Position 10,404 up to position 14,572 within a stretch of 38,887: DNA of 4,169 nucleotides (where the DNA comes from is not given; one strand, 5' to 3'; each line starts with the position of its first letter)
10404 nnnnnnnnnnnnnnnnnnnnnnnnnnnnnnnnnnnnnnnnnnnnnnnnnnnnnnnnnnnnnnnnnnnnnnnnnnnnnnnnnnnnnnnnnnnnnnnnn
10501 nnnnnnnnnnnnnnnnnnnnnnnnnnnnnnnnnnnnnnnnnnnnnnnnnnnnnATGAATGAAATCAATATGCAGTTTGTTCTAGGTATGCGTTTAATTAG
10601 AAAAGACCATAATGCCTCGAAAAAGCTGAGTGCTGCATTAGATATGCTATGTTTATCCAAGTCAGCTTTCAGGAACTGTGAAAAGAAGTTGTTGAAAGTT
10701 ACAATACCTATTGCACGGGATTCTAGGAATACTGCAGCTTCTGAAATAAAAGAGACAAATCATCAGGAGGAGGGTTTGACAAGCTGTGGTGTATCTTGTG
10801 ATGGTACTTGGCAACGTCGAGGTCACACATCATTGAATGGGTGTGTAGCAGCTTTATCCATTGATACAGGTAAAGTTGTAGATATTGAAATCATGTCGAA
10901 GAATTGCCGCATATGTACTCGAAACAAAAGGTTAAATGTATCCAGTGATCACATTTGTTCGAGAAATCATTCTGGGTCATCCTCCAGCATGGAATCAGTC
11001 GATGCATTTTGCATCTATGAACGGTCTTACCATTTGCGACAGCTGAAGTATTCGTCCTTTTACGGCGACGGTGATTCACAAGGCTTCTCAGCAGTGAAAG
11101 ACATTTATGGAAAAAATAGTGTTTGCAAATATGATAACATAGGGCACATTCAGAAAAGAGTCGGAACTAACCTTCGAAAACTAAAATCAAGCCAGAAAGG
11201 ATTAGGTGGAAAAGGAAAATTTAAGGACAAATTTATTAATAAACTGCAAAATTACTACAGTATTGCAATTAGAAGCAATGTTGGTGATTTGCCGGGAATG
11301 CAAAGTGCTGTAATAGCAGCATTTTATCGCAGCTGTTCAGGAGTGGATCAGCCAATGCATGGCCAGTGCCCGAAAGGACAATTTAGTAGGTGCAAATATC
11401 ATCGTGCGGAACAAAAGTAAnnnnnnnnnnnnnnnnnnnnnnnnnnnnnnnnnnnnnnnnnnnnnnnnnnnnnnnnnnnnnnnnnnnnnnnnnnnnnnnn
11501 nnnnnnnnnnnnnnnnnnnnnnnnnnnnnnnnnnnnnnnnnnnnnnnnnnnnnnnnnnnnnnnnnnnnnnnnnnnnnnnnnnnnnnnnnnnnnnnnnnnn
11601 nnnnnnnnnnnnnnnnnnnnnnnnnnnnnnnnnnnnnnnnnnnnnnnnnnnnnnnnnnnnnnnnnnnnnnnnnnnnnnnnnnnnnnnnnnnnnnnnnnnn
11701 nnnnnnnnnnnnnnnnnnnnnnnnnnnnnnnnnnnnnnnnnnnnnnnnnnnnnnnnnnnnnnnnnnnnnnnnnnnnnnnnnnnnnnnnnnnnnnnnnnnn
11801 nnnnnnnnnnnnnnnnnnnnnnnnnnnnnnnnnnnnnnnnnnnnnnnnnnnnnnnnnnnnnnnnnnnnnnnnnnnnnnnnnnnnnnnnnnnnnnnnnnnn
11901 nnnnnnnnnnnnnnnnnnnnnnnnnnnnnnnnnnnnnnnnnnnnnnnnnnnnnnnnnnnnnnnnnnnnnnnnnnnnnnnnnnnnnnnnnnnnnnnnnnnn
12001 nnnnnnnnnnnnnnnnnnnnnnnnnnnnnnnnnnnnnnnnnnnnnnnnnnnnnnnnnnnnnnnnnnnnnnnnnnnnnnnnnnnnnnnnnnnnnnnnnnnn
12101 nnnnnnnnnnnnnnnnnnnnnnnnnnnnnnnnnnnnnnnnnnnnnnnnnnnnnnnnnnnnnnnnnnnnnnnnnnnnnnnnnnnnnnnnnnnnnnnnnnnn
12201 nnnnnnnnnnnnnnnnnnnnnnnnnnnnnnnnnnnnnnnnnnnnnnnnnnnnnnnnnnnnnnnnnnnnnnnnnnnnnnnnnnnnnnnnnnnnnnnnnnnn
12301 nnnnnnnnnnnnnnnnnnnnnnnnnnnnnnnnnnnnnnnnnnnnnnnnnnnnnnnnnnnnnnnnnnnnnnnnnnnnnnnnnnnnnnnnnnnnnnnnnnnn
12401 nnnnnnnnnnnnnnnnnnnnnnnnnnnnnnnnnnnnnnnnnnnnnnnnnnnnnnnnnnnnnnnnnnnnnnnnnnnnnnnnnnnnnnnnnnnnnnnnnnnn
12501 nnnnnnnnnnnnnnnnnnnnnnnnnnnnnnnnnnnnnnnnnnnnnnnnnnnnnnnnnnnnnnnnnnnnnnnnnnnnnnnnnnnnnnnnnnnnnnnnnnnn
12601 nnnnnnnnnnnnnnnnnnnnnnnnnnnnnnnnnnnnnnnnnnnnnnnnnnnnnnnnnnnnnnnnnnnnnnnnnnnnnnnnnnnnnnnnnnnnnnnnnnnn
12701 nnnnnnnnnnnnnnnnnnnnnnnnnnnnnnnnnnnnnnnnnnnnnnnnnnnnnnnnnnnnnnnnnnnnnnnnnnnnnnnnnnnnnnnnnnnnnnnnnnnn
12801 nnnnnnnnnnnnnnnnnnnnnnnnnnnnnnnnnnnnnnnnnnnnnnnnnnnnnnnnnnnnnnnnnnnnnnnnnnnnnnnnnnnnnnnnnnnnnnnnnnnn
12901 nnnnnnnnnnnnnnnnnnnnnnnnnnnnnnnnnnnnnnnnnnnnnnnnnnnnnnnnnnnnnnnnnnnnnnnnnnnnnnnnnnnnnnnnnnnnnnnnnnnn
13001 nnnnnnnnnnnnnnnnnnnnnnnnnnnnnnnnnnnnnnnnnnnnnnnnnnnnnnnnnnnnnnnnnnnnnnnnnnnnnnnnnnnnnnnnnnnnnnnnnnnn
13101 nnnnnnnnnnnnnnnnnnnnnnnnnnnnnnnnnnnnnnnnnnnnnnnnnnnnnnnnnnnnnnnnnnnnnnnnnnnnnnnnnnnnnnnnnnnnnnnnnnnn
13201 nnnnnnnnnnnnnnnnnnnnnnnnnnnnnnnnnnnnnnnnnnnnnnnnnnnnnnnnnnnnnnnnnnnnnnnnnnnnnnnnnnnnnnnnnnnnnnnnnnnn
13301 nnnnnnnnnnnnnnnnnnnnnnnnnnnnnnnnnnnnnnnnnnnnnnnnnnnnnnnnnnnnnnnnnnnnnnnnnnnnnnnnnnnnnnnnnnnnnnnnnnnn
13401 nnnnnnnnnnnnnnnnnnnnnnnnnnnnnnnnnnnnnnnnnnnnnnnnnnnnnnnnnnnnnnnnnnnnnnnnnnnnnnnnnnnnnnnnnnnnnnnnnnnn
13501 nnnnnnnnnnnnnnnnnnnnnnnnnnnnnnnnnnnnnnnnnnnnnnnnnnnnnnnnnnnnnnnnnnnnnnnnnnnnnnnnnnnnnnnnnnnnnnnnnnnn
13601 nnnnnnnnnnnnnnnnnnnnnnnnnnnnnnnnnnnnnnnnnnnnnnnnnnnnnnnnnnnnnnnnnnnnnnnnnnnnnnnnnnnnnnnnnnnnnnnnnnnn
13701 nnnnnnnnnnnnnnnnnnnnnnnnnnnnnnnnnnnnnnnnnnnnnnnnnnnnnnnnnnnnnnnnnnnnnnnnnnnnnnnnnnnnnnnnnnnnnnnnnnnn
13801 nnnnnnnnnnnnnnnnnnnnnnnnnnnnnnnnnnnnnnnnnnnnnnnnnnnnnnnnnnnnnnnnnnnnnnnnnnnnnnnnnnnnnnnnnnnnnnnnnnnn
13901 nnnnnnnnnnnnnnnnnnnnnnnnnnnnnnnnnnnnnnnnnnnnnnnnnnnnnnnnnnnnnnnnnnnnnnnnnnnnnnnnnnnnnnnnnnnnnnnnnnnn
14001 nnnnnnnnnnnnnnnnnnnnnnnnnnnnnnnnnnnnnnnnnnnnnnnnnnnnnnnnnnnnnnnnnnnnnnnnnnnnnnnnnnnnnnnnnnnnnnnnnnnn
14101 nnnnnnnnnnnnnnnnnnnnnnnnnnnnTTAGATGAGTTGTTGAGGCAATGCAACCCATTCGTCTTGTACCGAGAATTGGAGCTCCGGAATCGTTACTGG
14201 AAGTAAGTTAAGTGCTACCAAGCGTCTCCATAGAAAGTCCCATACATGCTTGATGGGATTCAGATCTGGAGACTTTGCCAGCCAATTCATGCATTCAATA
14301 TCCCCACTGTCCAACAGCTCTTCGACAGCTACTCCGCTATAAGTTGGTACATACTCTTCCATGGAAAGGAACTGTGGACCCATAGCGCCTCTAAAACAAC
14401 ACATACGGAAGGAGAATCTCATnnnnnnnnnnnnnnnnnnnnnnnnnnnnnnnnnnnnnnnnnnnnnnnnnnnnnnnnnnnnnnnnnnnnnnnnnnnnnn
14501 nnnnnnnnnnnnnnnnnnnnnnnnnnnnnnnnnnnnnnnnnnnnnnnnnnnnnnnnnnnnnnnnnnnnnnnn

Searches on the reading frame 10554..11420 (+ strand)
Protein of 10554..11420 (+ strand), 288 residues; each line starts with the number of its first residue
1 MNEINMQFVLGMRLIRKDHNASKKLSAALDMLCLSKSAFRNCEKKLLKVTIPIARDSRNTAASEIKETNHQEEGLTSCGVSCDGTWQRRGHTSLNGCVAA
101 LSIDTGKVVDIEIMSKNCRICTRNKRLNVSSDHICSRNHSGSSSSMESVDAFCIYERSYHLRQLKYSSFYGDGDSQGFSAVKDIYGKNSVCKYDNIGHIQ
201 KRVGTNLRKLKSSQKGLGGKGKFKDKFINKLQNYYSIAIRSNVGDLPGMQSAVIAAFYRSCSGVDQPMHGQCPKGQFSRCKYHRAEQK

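Call 35: search_protein_families(library=pfam, max_evalue=0.01, proteins=[window:10554-11420:+])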
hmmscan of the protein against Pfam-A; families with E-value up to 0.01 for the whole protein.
window:10554-11420:+ (288 aa): 1 family
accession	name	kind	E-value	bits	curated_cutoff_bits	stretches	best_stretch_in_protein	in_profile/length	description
PF20700.3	Mutator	-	2.1e-50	172.1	26.5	1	3-280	71-357/357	Mutator-like transposase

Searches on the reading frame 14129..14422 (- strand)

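Call 35: search_protein_families(library=pfam, max_evalue=0.01, proteins=[window:14129-14422:-])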
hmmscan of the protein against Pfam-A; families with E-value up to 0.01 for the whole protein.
window:14129-14422:- (97 aa): 1 family
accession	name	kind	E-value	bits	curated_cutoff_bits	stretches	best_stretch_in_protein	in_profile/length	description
PF13358.12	DDE_3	-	0.0026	18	28.6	1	29-68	92-133/146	DDE superfamily endonuclease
